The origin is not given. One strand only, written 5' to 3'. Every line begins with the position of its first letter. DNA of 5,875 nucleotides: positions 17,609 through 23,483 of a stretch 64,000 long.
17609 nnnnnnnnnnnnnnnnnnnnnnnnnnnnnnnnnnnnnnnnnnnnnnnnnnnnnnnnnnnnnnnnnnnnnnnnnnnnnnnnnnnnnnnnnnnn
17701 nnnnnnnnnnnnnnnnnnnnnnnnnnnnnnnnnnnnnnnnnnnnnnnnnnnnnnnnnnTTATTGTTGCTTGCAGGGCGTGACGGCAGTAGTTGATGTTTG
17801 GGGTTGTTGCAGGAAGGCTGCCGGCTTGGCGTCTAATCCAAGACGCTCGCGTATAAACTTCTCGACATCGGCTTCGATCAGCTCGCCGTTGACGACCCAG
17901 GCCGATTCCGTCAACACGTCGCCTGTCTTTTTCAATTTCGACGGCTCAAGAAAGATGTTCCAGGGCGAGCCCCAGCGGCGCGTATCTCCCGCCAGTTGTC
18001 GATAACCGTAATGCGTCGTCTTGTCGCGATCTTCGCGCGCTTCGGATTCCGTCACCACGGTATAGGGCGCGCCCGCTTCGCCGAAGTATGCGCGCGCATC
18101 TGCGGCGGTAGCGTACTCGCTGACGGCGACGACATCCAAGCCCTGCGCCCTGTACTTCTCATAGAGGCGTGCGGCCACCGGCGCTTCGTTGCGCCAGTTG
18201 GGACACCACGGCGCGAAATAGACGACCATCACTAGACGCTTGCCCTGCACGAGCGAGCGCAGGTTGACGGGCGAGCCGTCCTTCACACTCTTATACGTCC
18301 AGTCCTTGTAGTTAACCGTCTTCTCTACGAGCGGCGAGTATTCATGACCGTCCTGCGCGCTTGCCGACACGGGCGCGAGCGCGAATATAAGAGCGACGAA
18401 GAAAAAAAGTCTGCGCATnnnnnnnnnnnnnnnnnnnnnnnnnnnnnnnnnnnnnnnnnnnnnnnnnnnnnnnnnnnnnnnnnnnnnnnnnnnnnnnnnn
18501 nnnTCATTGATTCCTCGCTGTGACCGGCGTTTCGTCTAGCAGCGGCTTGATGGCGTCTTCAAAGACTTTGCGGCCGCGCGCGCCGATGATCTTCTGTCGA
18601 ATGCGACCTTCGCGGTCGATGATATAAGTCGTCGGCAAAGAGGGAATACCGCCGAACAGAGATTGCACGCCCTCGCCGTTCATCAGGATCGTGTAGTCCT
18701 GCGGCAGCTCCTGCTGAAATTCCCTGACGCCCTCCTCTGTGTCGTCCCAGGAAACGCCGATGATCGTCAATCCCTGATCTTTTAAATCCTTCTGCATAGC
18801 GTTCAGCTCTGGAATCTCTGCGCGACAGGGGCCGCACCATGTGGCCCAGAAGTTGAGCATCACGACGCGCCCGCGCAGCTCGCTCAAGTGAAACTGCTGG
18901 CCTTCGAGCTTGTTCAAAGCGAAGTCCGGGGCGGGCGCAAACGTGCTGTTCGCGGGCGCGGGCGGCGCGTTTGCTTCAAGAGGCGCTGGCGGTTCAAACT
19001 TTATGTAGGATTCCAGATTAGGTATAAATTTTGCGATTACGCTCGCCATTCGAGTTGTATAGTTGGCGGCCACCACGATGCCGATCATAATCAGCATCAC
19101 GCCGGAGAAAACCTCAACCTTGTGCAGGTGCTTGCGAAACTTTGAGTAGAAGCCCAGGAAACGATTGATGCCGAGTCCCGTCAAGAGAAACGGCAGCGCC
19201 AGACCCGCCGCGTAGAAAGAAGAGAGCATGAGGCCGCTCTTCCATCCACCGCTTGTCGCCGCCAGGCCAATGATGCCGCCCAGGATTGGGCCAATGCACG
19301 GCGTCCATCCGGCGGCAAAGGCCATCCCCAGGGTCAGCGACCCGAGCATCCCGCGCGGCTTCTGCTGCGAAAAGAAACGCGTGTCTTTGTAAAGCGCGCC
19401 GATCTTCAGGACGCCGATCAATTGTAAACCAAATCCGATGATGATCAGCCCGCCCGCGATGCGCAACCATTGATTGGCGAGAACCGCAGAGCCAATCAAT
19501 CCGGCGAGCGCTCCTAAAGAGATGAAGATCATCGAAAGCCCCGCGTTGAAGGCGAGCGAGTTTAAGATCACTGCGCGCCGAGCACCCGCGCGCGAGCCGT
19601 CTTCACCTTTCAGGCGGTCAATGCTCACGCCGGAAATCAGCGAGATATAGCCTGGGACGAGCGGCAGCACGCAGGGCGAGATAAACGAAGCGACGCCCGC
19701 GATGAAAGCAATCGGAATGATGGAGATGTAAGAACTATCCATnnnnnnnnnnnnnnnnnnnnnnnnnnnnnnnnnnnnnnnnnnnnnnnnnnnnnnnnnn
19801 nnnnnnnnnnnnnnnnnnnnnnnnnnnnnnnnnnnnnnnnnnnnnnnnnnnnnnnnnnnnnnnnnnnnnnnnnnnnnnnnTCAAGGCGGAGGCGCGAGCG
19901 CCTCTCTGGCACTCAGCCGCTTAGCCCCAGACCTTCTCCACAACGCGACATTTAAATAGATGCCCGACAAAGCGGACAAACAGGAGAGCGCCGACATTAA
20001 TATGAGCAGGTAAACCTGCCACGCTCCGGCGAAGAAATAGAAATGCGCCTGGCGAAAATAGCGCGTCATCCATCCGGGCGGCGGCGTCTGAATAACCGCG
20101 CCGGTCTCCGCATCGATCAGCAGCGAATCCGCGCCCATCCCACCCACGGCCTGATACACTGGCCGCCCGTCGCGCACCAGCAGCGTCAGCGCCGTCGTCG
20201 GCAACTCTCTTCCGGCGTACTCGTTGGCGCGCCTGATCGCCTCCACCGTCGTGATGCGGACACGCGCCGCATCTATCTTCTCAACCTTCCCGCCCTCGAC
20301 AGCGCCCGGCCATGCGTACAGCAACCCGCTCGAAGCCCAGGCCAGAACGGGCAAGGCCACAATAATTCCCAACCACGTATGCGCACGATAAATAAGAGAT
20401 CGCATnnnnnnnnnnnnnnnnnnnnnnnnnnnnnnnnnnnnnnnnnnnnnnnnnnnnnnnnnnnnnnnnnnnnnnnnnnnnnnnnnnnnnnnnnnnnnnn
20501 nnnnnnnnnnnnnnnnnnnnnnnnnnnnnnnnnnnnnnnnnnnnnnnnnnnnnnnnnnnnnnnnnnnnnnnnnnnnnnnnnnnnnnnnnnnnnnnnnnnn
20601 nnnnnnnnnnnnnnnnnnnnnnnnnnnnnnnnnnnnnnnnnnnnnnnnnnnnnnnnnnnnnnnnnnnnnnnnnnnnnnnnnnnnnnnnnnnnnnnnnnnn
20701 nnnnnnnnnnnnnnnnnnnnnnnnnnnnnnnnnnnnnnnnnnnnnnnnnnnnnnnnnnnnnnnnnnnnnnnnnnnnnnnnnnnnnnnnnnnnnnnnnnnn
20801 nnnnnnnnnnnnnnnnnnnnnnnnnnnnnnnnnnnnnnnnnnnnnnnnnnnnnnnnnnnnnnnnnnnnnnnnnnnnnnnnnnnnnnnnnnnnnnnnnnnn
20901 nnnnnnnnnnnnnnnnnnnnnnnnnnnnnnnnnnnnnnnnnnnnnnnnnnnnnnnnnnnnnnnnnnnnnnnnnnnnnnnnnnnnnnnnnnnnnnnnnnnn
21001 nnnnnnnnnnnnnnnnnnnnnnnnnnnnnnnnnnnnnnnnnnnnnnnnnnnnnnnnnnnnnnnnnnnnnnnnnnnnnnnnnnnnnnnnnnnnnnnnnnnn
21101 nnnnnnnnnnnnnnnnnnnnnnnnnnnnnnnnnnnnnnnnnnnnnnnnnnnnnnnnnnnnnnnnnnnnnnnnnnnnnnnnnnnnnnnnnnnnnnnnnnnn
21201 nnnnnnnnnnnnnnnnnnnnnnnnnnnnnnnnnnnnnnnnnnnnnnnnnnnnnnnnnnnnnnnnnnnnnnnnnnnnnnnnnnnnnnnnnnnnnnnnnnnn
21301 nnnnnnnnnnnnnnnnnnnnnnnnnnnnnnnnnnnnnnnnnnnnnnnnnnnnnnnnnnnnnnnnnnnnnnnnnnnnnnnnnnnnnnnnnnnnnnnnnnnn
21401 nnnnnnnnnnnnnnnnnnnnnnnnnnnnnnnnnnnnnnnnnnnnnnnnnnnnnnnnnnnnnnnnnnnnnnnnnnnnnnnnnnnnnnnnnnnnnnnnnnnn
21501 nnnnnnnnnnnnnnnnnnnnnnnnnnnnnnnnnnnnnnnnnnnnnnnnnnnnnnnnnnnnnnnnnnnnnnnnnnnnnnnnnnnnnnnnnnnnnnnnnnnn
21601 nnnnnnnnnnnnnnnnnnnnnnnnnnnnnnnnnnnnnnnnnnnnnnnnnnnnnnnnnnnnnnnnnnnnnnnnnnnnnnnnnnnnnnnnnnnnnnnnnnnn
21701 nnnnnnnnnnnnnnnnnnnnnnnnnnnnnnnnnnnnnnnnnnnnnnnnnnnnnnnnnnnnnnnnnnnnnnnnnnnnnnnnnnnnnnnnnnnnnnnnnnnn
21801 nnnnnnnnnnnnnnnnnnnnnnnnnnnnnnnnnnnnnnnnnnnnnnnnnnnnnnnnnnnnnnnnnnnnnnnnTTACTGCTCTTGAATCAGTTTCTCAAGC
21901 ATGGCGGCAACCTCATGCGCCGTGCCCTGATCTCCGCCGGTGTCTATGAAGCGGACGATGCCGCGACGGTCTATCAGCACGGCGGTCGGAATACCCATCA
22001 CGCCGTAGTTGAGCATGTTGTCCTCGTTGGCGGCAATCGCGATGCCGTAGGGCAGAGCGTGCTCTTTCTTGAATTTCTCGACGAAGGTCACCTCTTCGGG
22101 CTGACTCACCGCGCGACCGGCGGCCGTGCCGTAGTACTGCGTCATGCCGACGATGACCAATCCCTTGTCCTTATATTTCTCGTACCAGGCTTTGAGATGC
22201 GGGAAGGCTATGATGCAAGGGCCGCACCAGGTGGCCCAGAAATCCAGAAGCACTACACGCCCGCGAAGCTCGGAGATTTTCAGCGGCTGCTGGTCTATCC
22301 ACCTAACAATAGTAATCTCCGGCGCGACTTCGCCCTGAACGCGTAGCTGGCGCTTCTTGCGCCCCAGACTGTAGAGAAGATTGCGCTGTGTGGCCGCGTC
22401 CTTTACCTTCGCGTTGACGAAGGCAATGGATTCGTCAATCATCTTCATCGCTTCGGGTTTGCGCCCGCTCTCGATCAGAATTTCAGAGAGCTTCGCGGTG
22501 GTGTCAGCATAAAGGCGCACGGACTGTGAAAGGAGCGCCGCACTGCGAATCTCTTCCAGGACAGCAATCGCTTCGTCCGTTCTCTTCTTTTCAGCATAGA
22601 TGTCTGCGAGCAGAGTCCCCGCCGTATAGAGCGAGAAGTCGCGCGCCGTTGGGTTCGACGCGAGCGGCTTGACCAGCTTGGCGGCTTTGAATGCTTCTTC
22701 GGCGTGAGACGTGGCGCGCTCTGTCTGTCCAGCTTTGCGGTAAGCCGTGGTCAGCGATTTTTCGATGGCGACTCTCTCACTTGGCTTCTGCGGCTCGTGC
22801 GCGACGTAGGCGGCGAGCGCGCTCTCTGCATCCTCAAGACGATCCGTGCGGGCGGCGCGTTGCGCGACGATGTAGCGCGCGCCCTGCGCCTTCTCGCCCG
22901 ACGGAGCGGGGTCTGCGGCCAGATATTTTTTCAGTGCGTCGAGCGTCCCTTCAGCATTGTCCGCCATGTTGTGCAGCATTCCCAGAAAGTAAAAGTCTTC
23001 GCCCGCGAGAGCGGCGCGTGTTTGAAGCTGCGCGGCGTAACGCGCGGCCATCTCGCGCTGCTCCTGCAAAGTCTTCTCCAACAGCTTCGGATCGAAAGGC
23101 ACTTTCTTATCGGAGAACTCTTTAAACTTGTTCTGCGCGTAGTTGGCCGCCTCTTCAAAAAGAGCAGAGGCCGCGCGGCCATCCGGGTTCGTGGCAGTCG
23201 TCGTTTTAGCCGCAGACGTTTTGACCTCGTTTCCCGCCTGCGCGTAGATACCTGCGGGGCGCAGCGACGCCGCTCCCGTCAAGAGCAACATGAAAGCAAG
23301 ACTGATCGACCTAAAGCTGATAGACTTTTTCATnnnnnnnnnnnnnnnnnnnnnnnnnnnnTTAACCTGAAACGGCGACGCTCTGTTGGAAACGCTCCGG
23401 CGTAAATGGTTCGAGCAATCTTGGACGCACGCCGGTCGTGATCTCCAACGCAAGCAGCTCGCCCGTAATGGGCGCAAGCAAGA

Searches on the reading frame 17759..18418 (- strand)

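Call 43: search_protein_families(library=pfam, max_evalue=1e-8, proteins=[window:17759-18418:-])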
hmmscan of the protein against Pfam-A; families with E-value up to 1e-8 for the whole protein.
window:17759-18418:- (219 aa): 1 family
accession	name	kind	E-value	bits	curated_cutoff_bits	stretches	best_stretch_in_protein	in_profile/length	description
PF08534.16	Redoxin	-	2.9e-09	37.3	26.6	1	45-140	15-105/148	Redoxin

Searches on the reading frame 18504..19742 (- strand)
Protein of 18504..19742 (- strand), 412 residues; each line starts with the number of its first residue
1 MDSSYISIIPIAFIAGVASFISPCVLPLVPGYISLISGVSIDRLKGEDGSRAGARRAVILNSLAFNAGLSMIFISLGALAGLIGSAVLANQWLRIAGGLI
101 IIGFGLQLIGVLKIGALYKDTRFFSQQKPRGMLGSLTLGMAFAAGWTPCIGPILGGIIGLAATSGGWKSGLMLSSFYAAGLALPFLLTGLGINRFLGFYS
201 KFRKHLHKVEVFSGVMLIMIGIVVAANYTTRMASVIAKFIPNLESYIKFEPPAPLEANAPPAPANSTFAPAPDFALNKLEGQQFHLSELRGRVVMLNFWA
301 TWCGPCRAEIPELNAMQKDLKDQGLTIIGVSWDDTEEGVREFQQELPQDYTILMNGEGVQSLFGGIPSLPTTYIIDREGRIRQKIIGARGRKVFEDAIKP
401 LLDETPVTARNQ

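Call 43: search_protein_families(library=pfam, max_evalue=1e-8, proteins=[window:18504-19742:-])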
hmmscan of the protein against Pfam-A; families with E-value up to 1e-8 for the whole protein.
window:18504-19742:- (412 aa): 5 families
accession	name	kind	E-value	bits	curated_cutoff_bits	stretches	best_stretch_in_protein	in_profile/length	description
PF00578.27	AhpC-TSA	-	1.2e-26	93.5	26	1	270-383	4-123/124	AhpC/TSA family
PF08534.16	Redoxin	-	8e-22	78.1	26.6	1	270-390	5-137/148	Redoxin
PF02683.22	DsbD_TM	-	3.6e-14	53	27.1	1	8-225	4-215/219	Cytochrome C biogenesis protein transmembrane domain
PF13905.12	Thioredoxin_8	-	2.9e-12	47.2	27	1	291-381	1-94/94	Thioredoxin-like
PF00085.26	Thioredoxin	-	9.5e-09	35.6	23.5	0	292-357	19-83/103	Thioredoxin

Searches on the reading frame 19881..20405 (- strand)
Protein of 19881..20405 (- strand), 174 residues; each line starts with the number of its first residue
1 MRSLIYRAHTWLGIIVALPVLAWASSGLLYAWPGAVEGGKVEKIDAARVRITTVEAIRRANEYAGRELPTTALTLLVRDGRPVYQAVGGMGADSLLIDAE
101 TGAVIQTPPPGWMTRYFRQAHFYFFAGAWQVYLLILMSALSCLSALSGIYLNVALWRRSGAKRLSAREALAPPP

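Call 43: search_protein_families(library=pfam, max_evalue=1e-8, proteins=[window:19881-20405:-])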
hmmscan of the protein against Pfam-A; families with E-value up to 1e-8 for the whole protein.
window:19881-20405:- (174 aa): 1 family
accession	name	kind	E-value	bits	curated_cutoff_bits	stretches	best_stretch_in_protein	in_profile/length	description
PF03929.21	PepSY_TM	-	5.9e-11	43.2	28.8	1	7-163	2-167/295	PepSY-associated TM region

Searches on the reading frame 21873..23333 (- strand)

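Call 54: search_protein_families(library=pfam, max_evalue=1e-10, proteins=[window:21873-23333:-])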
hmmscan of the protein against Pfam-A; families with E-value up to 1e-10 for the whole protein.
window:21873-23333:- (486 aa): 2 families
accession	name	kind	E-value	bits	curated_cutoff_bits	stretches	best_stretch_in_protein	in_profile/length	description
PF08534.16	Redoxin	-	1.3e-15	57.9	26.6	1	335-477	4-146/148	Redoxin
PF00578.27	AhpC-TSA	-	1.8e-13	51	26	1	334-462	2-123/124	AhpC/TSA family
